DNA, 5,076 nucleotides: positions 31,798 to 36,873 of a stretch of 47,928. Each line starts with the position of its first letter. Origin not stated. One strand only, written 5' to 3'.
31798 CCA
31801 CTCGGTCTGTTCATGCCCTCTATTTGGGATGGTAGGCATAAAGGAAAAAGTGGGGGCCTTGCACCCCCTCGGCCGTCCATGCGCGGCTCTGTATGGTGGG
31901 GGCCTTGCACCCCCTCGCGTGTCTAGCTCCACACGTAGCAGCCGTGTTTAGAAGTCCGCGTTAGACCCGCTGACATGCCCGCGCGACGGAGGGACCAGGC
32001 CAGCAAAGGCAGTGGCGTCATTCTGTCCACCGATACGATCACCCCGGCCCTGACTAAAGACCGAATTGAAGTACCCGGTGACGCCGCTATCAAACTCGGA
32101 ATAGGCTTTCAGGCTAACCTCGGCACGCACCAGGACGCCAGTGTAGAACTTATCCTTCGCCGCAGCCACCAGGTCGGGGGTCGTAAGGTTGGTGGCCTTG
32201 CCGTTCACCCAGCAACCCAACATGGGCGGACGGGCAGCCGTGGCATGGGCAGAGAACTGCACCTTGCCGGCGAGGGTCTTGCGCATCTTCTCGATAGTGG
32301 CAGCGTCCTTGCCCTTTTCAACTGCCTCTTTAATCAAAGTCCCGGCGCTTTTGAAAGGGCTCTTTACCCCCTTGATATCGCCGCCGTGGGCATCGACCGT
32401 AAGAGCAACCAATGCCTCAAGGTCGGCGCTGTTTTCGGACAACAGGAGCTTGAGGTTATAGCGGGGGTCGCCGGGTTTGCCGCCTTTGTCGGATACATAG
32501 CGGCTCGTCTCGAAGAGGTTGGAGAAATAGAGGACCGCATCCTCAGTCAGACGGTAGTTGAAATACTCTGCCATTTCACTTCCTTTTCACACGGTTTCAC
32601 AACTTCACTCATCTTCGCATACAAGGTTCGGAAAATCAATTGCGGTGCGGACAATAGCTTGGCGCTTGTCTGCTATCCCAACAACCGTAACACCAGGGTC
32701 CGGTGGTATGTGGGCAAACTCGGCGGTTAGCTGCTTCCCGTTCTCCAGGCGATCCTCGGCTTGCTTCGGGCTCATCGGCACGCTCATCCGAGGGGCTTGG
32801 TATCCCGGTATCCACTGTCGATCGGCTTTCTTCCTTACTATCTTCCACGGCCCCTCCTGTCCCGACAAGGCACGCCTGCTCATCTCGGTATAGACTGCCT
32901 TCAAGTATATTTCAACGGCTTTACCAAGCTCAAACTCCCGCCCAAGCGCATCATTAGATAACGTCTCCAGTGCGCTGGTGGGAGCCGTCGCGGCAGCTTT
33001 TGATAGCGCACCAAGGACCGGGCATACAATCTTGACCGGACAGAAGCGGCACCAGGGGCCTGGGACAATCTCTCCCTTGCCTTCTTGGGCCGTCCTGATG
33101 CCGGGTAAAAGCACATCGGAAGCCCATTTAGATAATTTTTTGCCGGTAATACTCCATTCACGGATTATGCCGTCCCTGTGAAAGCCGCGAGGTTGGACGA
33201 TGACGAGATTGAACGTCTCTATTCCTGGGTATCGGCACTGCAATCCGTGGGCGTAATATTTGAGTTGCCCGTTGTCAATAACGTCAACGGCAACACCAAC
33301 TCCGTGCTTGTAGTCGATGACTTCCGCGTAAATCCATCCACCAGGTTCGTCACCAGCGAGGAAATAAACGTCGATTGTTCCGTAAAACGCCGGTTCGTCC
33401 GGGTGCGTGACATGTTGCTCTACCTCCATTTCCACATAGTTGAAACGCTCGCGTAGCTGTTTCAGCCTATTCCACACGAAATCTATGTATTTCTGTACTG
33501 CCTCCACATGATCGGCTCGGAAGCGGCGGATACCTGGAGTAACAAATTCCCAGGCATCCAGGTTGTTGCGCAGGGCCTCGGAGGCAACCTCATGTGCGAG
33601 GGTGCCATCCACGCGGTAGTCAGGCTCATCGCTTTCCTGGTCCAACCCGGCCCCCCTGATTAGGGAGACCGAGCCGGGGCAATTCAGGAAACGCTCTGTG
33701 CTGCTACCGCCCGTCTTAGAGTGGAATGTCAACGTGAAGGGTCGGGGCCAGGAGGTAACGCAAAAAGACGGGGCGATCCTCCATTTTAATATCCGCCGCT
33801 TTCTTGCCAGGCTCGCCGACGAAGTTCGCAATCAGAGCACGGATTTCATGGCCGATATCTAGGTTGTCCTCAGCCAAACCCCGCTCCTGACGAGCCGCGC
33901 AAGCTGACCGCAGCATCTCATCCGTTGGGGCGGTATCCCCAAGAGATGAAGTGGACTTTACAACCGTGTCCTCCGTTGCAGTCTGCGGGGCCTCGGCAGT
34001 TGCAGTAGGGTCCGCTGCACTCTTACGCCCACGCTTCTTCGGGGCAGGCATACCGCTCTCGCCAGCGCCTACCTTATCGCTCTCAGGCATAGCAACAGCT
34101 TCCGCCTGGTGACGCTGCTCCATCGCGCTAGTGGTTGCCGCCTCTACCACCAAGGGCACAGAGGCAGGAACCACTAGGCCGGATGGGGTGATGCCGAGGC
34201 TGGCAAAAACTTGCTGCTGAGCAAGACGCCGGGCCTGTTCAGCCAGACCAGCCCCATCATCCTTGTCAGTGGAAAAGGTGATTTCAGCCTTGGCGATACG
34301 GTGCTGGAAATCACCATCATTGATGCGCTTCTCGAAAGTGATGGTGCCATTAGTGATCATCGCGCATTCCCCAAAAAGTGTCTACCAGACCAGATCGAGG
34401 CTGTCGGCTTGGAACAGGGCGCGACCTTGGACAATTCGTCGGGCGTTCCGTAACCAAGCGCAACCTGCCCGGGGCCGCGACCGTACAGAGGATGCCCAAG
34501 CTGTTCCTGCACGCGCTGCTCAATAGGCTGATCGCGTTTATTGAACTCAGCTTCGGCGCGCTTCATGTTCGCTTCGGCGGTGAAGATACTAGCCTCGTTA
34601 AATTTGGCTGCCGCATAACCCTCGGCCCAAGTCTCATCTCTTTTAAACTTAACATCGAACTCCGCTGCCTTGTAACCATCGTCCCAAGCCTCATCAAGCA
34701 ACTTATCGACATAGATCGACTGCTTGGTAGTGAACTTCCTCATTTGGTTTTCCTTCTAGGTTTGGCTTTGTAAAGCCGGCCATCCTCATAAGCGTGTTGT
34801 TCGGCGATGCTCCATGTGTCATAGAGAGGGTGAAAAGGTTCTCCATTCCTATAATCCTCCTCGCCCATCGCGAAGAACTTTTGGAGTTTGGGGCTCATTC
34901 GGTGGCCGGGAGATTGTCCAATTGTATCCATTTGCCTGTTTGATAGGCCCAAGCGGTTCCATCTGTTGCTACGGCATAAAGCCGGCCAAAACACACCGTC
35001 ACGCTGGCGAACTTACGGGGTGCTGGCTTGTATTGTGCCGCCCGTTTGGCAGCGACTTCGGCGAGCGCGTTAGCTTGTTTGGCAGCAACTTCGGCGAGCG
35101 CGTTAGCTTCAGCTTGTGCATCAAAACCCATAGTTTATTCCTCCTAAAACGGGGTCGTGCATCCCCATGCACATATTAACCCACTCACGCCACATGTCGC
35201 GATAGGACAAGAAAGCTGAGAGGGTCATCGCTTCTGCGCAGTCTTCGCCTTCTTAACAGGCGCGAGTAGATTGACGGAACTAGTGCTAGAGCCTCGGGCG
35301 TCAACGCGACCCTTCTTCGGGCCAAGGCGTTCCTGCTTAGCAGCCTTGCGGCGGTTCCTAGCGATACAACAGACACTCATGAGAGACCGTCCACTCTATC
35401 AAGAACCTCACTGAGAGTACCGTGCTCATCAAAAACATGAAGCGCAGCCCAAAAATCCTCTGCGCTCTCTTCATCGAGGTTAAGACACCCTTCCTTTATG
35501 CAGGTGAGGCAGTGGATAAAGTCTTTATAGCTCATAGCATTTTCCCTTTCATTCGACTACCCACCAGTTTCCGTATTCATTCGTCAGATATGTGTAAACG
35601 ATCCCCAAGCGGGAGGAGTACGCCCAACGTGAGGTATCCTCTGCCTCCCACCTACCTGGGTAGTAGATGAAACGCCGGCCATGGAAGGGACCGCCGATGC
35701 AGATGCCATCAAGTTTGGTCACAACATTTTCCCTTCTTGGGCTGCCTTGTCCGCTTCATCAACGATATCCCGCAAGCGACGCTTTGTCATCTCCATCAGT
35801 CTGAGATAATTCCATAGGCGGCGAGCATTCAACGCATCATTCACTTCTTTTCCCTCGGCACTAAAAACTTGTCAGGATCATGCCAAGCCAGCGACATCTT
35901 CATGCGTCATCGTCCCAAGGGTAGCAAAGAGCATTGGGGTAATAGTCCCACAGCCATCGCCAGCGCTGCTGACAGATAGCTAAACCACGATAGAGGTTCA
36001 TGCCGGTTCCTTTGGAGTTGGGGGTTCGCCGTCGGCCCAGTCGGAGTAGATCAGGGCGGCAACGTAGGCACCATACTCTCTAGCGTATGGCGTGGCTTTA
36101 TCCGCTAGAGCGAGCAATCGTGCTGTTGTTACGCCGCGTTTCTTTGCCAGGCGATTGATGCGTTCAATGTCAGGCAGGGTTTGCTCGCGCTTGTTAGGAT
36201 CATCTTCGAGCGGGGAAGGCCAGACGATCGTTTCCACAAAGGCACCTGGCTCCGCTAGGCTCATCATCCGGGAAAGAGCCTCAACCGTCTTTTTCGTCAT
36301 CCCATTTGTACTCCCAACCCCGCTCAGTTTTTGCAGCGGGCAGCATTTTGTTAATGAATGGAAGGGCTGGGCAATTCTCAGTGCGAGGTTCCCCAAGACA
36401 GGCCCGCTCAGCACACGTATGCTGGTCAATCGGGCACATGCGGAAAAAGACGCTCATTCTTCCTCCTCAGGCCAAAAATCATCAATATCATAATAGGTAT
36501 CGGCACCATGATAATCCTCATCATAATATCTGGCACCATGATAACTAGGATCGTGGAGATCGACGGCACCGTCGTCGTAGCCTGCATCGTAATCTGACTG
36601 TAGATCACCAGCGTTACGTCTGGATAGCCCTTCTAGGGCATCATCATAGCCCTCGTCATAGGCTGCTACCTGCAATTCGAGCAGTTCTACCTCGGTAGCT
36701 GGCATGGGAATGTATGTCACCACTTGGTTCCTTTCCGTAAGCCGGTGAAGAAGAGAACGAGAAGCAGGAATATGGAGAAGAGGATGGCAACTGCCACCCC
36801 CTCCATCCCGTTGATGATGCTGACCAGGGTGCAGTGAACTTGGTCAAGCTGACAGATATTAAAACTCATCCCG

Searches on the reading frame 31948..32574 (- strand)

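Call 27: search_protein_families(library=pfam, proteins=[window:31948-32574:-], max_evalue=0.01)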
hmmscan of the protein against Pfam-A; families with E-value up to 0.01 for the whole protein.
window:31948-32574:- (208 aa): 1 family
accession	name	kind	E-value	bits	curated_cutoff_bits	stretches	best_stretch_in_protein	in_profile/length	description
PF10991.15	Enc34_ssDNA-bd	-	5.3e-05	23.4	26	1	15-188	10-163/176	Enterobacter phage Enc34, ssDNA-binding protein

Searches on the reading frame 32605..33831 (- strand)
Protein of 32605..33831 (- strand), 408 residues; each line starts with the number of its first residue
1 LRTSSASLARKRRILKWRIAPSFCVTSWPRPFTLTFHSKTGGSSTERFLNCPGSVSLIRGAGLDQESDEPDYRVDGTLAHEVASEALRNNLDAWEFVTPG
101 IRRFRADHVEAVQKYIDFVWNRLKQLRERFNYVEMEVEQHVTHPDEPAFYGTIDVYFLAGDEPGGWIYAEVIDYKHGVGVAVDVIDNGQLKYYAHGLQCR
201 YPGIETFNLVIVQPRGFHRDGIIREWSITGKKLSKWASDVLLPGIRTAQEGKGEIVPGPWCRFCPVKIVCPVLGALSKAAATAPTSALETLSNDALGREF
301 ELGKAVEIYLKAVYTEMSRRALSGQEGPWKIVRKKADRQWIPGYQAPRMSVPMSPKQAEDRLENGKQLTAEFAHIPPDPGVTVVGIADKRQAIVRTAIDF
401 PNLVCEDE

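Call 27: search_protein_families(library=pfam, proteins=[window:32605-33831:-], max_evalue=0.01)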
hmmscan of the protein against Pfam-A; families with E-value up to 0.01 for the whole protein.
window:32605-33831:- (408 aa): 2 families
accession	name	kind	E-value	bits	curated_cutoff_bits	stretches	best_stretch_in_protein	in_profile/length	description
PF10926.14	DUF2800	-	1.8e-47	162.7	21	1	37-341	1-304/368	Protein of unknown function (DUF2800)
PF12705.13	PDDEXK_1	-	2.4e-13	51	22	1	43-271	5-247/247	PD-(D/E)XK nuclease superfamily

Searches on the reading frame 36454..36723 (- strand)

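Call 101: search_protein_families(library=pfam, proteins=[window:36454-36723:-], max_evalue=0.1)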
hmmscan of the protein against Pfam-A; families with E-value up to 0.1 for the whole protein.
window:36454-36723:- (89 aa): 1 family
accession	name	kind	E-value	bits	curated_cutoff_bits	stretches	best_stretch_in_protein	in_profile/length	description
PF19890.4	DUF6363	-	0.05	13.9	26.4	0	36-54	47-65/75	Domain of unknown function (DUF6363)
